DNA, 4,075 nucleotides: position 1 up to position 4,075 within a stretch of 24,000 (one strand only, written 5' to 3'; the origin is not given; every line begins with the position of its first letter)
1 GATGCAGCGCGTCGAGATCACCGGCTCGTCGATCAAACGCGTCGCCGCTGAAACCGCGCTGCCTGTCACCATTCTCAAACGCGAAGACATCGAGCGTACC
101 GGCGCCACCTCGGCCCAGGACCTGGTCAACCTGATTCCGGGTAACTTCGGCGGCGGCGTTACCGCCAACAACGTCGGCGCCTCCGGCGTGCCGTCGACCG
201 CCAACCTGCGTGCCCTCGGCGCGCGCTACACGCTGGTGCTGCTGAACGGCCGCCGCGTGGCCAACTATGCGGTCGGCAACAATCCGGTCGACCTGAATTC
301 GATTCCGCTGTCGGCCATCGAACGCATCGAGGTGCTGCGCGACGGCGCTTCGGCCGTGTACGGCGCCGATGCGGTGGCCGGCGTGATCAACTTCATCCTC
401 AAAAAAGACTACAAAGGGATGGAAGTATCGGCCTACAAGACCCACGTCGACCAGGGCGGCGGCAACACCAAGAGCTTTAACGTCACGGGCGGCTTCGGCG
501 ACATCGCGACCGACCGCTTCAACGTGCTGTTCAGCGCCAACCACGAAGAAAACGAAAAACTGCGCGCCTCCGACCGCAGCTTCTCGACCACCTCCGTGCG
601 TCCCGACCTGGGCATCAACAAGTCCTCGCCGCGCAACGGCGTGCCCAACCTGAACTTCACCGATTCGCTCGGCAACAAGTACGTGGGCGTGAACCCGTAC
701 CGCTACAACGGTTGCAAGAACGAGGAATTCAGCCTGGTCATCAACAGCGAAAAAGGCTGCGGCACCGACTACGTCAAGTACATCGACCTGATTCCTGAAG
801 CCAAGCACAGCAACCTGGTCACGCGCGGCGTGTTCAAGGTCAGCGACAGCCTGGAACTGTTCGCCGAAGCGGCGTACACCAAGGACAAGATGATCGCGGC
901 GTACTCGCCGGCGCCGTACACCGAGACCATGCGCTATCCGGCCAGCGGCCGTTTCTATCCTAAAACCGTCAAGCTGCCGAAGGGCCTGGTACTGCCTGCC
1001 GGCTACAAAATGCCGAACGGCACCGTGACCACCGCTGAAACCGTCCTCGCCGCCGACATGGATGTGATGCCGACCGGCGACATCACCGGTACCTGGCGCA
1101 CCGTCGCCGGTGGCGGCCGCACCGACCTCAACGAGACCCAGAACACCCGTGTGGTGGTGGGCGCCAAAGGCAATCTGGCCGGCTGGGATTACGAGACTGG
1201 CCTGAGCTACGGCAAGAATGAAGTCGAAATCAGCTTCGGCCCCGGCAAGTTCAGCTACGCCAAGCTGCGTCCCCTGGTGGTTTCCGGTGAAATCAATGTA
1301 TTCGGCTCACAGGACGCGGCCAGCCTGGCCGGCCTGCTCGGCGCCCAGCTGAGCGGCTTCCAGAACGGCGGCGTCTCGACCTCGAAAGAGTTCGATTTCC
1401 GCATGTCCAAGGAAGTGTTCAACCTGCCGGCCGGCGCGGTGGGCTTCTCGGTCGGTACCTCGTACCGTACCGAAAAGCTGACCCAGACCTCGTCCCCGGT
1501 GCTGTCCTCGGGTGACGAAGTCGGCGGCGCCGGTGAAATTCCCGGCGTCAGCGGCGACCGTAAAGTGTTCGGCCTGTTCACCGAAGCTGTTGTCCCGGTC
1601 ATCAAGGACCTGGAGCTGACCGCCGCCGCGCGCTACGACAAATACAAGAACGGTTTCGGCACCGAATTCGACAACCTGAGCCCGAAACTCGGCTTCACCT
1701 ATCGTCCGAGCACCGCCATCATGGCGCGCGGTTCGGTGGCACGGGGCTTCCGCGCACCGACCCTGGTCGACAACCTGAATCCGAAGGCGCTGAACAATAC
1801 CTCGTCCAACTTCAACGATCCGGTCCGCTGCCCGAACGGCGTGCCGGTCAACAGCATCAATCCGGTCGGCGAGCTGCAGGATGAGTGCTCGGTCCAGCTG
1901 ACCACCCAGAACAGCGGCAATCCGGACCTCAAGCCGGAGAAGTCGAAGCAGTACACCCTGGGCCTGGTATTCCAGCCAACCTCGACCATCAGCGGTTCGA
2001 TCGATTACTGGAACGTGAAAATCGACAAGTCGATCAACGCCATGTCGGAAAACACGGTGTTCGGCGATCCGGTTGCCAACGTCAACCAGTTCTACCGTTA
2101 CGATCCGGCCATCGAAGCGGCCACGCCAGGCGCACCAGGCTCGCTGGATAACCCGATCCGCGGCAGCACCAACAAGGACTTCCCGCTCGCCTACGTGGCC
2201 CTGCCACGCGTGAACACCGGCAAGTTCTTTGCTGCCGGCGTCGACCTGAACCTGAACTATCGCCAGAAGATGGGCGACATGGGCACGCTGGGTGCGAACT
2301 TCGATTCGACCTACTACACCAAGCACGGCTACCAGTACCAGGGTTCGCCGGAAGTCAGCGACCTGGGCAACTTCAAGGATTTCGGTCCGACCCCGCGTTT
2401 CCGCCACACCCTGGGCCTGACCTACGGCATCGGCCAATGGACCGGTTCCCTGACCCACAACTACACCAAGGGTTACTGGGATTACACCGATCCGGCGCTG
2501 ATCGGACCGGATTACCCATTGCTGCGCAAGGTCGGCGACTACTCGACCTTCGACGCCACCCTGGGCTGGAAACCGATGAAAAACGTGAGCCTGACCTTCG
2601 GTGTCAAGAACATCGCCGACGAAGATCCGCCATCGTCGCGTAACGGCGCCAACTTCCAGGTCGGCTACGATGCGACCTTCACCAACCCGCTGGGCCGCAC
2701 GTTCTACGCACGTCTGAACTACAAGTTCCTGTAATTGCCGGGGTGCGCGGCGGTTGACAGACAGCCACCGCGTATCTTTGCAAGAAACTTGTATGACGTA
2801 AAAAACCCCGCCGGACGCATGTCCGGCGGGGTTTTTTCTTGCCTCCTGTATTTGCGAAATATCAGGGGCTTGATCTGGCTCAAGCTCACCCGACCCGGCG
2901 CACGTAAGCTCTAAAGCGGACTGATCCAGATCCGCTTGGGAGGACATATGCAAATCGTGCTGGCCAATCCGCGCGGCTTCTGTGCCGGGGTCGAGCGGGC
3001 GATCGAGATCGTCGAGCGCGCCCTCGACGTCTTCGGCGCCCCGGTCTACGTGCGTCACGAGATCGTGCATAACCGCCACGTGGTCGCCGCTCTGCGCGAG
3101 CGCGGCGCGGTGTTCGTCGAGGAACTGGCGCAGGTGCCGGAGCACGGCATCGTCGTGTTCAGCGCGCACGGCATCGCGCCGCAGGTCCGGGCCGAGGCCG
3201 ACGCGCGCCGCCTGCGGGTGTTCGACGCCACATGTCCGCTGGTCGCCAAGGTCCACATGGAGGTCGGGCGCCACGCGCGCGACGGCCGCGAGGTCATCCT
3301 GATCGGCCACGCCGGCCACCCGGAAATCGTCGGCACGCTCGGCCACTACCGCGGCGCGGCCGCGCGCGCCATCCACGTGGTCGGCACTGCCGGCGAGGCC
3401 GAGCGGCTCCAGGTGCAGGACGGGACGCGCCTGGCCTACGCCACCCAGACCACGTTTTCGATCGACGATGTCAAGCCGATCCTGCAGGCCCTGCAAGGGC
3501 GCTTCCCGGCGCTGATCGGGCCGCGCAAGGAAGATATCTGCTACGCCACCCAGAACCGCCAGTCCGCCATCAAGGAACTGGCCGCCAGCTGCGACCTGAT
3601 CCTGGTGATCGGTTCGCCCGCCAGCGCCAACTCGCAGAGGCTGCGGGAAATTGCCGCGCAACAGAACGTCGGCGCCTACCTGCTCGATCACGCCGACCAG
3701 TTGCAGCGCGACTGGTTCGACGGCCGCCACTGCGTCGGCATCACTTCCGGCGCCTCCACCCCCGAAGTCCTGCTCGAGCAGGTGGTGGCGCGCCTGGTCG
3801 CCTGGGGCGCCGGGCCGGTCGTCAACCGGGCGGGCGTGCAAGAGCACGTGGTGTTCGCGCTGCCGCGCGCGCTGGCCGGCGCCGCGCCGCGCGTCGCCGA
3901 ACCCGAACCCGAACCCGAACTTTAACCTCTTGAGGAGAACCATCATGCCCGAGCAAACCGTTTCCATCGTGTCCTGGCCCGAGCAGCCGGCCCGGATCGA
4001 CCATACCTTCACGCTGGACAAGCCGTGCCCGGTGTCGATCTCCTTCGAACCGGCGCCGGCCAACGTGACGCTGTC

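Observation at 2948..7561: Compact isoprenoid operon: ispH, two unknown proteins and an archaeal-style polyprenyl synthase, converging on a GGR-family reductase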

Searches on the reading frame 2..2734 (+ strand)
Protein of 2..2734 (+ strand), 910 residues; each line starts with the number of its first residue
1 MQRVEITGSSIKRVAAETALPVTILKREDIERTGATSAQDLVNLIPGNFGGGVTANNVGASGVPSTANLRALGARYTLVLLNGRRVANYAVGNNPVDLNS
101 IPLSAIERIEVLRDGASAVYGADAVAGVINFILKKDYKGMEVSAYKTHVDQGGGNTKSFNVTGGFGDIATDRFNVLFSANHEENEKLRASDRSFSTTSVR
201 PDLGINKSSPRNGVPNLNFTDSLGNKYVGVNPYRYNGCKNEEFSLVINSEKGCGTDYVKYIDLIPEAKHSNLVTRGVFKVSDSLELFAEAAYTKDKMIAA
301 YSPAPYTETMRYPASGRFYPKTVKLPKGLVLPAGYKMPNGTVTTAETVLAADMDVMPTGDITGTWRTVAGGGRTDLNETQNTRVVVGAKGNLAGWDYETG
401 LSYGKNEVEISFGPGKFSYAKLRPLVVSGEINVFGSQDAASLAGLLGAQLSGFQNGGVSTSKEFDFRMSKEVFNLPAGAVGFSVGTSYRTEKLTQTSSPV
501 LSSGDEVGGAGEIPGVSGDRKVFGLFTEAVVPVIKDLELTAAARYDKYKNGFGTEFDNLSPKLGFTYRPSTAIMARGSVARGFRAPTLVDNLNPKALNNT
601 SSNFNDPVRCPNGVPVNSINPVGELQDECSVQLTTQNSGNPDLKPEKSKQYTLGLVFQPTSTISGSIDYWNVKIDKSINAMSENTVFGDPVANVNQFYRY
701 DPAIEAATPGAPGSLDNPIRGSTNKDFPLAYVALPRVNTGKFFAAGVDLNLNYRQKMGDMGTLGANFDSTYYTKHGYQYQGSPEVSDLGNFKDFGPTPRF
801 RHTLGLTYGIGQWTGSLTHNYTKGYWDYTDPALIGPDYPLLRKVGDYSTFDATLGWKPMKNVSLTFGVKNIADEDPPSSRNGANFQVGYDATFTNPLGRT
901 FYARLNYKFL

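Call 78: search_protein_families(library=pfam, proteins=[window:2-2734:+], max_evalue=0.00001)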
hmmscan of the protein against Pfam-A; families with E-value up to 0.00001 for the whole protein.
window:2-2734:+ (910 aa): 2 families
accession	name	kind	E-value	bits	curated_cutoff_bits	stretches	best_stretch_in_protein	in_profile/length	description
PF00593.30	TonB_dep_Rec_b-barrel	-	2e-45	156.9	27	1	362-871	41-436/436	TonB dependent receptor-like, beta-barrel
PF07715.20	Plug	-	1.1e-22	81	23.9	1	16-128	3-107/107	TonB-dependent Receptor Plug Domain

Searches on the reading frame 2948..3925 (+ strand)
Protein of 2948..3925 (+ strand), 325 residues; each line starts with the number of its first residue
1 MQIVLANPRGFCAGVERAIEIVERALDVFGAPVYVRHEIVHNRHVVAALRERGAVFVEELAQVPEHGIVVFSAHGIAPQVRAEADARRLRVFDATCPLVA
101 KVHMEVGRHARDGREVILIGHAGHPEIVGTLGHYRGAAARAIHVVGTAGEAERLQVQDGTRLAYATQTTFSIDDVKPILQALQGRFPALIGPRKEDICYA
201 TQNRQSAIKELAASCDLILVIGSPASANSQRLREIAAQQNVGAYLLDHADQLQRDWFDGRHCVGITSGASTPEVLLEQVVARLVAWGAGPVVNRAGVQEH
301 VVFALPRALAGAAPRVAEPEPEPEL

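Call 4: search_protein_families(library=pfam, proteins=[window:2948-3925:+], max_evalue=0.01)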
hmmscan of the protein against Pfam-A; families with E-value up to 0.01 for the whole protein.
window:2948-3925:+ (325 aa): 1 family
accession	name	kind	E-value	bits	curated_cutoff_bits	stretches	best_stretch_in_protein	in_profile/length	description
PF02401.23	LYTB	-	1.3e-93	313.6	24.5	1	3-283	1-266/267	LytB protein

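Call 5: search_protein_families(library=ncbifam, proteins=[window:2948-3925:+], max_evalue=0.01)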
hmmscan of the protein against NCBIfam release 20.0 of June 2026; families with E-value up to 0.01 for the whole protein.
window:2948-3925:+ (325 aa): 9 families
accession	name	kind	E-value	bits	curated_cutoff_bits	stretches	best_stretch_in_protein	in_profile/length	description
NF002188.0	PRK01045.1-2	equivalog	2.3e-138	460.5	420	1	1-310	1-308/315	4-hydroxy-3-methylbut-2-enyl diphosphate reductase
NF002190.0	PRK01045.1-4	subfamily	4.7e-122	406.9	389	1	1-309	7-315/321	4-hydroxy-3-methylbut-2-enyl diphosphate reductase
NF002189.0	PRK01045.1-3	equivalog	2.1e-119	398.3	444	1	2-310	15-320/326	4-hydroxy-3-methylbut-2-enyl diphosphate reductase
TIGR00216.1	ispH_lytB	equivalog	1.8e-96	322.6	187.85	1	2-283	1-279/282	4-hydroxy-3-methylbut-2-enyl diphosphate reductase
NF002187.0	PRK01045.1-1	equivalog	6.1e-71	238.8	276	1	1-283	1-275/282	4-hydroxy-3-methylbut-2-enyl diphosphate reductase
NF000907.0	PRK00087.1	equivalog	3.6e-67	227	624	1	1-283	1-275/671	bifunctional 4-hydroxy-3-methylbut-2-enyl diphosphate reductase/30S ribosomal protein S1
NF009024.0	PRK12360.1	equivalog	4.1e-54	183.8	387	1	1-283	1-278/281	4-hydroxy-3-methylbut-2-enyl diphosphate reductase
NF009911.0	PRK13371.1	equivalog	1.7e-37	129.5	440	2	2-134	56-195/405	4-hydroxy-3-methylbut-2-enyl diphosphate reductase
NF006839.0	PRK09357.1-4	equivalog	0.0013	17.4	576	1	100-174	157-230/422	dihydroorotase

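Call 76: search_protein_families(library=padloc, proteins=[window:2948-3925:+], max_evalue=0.01)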
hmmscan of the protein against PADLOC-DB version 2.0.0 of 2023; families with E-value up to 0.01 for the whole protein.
window:2948-3925:+ (325 aa): 0 families
